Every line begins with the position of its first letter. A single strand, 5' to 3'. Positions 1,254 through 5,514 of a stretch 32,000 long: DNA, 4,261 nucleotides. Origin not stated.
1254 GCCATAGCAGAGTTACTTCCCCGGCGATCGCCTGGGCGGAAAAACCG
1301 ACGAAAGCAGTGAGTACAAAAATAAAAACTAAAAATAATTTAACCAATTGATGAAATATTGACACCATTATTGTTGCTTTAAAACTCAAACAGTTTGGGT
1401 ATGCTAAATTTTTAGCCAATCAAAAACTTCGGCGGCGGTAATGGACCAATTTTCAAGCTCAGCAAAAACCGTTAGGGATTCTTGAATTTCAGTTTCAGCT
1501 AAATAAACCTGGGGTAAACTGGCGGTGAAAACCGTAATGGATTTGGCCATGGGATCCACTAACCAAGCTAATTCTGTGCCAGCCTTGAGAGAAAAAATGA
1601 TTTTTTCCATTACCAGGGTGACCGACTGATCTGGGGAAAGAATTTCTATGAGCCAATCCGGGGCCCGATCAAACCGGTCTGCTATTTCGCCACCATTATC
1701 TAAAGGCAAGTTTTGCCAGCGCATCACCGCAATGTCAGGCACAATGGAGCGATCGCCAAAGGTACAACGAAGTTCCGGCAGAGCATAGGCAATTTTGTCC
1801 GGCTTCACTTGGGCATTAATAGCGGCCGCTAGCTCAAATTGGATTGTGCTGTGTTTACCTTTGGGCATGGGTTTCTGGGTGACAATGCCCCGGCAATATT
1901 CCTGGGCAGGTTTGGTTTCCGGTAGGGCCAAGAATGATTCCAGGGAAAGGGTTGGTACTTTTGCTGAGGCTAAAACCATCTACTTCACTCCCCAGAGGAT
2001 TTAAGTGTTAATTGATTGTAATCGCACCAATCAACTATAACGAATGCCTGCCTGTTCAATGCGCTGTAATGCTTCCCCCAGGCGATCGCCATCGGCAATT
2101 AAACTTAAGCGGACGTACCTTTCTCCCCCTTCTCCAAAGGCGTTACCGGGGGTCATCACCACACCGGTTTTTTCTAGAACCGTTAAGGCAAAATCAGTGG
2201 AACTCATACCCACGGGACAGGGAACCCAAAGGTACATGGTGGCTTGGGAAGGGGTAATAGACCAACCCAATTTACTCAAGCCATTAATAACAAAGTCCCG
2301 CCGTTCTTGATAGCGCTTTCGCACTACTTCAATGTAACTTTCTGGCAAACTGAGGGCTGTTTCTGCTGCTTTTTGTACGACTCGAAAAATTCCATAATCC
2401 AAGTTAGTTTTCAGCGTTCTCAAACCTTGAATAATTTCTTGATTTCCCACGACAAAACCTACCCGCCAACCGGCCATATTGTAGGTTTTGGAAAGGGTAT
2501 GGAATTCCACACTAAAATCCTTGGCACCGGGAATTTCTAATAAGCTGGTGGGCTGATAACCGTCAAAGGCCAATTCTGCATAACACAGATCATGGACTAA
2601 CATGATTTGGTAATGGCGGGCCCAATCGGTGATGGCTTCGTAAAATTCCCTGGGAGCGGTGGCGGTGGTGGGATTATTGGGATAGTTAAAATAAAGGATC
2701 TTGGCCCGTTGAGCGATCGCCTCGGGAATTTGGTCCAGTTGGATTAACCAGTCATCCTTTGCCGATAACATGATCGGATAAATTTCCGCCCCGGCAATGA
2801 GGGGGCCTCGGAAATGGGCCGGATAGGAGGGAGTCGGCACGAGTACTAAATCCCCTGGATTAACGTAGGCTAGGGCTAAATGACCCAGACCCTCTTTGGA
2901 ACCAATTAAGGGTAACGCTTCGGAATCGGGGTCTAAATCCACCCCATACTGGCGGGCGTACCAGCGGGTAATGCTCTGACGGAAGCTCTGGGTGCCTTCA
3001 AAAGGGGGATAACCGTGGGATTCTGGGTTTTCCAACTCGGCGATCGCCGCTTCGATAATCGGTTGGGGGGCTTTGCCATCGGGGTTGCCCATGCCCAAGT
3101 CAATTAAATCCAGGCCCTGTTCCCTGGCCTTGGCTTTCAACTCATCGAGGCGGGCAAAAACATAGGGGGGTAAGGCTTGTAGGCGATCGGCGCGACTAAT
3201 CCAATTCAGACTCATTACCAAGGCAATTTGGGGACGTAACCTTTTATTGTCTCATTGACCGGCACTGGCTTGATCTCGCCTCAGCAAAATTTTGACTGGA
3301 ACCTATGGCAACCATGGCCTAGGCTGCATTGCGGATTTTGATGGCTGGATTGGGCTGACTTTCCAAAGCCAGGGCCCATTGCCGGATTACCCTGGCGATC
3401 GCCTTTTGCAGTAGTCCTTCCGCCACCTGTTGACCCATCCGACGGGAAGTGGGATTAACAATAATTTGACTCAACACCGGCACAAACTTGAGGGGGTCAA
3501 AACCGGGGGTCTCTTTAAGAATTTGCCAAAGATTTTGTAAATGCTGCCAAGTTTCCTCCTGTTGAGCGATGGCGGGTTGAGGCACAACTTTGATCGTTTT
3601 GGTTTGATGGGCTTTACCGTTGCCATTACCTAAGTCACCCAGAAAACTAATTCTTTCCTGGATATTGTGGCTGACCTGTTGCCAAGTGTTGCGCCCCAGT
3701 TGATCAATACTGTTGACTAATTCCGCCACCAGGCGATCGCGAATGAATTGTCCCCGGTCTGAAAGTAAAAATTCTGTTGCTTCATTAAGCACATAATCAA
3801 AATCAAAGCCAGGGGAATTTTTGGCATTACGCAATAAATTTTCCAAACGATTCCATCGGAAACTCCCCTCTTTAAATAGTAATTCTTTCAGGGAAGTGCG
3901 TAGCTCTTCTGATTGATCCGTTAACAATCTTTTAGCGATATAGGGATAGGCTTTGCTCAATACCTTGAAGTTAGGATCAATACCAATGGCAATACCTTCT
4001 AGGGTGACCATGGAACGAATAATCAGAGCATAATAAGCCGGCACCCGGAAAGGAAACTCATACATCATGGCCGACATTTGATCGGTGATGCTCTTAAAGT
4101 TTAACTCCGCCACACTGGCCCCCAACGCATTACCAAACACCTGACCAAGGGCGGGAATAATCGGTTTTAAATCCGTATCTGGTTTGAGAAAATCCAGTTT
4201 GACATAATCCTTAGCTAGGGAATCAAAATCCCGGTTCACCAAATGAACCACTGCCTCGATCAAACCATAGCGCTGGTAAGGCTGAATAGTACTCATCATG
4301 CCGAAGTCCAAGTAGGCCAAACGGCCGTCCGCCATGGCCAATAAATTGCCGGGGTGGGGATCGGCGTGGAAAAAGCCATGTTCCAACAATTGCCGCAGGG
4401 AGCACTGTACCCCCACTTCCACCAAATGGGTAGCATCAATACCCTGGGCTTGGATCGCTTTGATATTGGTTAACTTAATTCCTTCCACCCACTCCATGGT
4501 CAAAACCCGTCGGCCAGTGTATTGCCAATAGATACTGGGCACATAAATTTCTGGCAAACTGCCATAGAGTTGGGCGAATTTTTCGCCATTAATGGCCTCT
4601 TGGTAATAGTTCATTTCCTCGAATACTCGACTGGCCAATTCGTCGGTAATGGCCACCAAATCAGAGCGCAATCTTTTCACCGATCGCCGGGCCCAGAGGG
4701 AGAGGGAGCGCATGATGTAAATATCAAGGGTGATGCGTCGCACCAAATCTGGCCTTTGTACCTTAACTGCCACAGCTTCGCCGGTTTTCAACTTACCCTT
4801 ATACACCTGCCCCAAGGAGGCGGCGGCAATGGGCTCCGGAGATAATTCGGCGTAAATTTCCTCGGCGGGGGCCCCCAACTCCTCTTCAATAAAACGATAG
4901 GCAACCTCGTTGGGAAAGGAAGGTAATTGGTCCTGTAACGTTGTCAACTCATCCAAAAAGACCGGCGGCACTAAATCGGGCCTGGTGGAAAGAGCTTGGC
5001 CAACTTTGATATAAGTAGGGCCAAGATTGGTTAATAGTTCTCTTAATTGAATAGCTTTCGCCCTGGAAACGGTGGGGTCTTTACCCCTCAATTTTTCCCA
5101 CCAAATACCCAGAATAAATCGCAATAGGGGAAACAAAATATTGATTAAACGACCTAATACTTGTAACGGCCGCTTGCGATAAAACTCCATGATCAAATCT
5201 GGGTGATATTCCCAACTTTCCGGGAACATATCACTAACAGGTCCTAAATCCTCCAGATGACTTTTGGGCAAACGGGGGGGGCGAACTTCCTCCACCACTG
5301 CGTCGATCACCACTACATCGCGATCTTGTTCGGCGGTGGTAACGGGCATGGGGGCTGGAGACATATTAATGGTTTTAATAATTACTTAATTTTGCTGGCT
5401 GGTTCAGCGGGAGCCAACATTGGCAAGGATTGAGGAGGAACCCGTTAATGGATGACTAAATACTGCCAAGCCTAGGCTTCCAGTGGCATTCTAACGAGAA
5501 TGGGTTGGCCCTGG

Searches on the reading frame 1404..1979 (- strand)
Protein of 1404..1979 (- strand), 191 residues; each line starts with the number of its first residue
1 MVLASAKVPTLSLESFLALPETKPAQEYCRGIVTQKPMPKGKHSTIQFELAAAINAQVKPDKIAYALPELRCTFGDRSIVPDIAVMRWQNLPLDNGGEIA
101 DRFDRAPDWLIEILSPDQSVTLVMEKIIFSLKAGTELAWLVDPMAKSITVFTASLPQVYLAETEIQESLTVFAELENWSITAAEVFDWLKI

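Call 21: search_protein_families(library=pfam, max_evalue=1e-8, proteins=[window:1404-1979:-])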
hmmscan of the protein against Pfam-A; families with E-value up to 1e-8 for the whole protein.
window:1404-1979:- (191 aa): 1 family
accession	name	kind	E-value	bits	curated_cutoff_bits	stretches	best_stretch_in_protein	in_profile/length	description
PF05685.18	Uma2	-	7e-32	110.7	27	1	13-176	1-168/172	Putative restriction endonuclease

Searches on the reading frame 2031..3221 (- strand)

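Call 21: search_protein_families(library=pfam, max_evalue=1e-8, proteins=[window:2031-3221:-])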
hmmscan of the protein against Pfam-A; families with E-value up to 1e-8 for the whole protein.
window:2031-3221:- (396 aa): 1 family
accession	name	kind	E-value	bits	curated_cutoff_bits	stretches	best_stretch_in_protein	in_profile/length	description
PF00155.27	Aminotran_1_2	-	5.2e-67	227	19.7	1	38-380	2-353/361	Aminotransferase class I and II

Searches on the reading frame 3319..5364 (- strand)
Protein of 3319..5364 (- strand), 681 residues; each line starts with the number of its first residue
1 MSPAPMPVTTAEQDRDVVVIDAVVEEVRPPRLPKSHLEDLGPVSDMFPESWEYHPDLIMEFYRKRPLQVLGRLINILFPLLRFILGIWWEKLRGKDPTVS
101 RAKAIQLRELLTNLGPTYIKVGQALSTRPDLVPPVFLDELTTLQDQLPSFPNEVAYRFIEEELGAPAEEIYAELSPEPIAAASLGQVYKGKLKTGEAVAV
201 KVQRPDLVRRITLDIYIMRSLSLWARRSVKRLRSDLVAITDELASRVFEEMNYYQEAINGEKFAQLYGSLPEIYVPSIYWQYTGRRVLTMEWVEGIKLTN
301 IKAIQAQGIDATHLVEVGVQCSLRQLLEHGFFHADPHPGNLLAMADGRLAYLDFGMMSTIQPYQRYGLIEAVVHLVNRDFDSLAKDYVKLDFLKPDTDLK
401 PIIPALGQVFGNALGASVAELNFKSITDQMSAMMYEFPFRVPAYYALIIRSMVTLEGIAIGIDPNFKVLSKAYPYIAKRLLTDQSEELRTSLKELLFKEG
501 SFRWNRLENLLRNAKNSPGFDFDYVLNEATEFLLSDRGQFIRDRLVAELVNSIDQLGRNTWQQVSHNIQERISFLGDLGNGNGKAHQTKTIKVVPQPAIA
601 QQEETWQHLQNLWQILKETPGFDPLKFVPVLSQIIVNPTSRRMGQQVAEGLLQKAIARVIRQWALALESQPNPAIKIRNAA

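Call 21: search_protein_families(library=pfam, max_evalue=1e-8, proteins=[window:3319-5364:-])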
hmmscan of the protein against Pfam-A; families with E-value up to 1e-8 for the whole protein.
window:3319-5364:- (681 aa): 1 family
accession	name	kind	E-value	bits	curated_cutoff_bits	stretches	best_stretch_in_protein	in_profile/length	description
PF03109.22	ABC1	-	9.9e-86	287.3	22.9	1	143-385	2-242/244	ABC1 atypical kinase-like domain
